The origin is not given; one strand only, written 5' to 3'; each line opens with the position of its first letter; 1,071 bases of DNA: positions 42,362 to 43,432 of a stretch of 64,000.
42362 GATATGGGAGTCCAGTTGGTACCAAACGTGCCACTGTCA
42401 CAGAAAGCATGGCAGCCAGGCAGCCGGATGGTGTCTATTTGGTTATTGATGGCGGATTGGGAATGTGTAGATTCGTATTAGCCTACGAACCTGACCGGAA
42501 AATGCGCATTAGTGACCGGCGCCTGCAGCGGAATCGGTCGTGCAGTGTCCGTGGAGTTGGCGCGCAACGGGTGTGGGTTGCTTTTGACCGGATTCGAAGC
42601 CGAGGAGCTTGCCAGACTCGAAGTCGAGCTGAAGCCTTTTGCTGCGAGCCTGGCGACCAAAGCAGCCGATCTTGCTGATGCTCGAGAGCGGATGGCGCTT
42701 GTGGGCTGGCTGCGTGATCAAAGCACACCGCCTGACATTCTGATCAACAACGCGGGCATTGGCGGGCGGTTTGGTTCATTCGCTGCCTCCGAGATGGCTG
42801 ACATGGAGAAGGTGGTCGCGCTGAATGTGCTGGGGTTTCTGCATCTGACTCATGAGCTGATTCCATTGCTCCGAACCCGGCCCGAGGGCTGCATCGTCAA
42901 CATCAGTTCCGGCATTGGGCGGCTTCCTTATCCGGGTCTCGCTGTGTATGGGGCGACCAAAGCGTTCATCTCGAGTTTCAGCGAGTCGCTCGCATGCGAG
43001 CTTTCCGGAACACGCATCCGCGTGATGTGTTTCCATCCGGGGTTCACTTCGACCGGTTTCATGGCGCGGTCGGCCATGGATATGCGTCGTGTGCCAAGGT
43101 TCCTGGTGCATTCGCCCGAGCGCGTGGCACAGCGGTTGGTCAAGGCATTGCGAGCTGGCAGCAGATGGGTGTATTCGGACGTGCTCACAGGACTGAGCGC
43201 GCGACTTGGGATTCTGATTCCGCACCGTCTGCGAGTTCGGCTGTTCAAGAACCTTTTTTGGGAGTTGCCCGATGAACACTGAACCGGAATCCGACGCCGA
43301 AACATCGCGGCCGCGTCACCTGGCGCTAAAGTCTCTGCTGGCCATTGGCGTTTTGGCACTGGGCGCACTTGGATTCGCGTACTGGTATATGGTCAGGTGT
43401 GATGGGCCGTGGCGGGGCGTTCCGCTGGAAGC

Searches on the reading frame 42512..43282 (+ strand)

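Call 98: search_protein_families(library=ncbifam, proteins=[window:42512-43282:+], max_evalue=0.00001)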
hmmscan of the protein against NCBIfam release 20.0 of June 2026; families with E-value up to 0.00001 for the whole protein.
window:42512-43282:+ (256 aa): 201 families (the best 25 are shown)
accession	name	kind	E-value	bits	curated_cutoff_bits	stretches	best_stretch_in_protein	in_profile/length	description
NF006565.0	PRK09072.1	equivalog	2.7e-43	148.4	238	1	1-242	10-247/265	SDR family oxidoreductase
NF005559.1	PRK07231.1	subfamily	2.4e-37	128.8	215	1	2-189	10-196/249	glucose 1-dehydrogenase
NF040690.1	mycolate_SDR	equivalog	3.3e-36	125.1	380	1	1-248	13-260/265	mycolate reductase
NF005806.0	PRK07666.1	equivalog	5.3e-36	124.1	286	1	1-219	12-227/239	3-ketoacyl-ACP reductase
NF005672.0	PRK07454.1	equivalog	8.2e-35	120.1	234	1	1-216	11-224/241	SDR family oxidoreductase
NF004825.0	PRK06181.1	equivalog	4e-33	114.8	215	1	1-186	11-195/268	SDR family oxidoreductase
NF006123.0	PRK08267.1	equivalog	6.2e-33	114.1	261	1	1-218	7-225/261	SDR family oxidoreductase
NF004514.1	PRK05855.1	equivalog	3.1e-32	111.9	455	1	1-188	318-505/578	SDR family oxidoreductase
NF004823.0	PRK06179.1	subfamily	2e-31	109.4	310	1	1-211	10-210/271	oxidoreductase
NF009466.0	PRK12826.1-2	subfamily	3e-31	108.8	222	1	2-206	9-219/248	3-oxoacyl-ACP reductase FabG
NF005495.0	PRK07109.1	subfamily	1e-30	107.2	264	1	2-221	14-236/334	SDR family oxidoreductase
NF004196.0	PRK05650.1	equivalog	7.6e-30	103.9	297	1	1-184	7-189/272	SDR family oxidoreductase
NF005878.0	PRK07825.1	subfamily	1e-29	103.8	287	1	1-245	14-249/278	short chain dehydrogenase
NF004824.0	PRK06180.1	subfamily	1.5e-28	99.8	298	1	1-192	9-196/279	oxidoreductase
NF005437.0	PRK07024.1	equivalog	2.6e-28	99.2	266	1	1-246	9-248/259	SDR family oxidoreductase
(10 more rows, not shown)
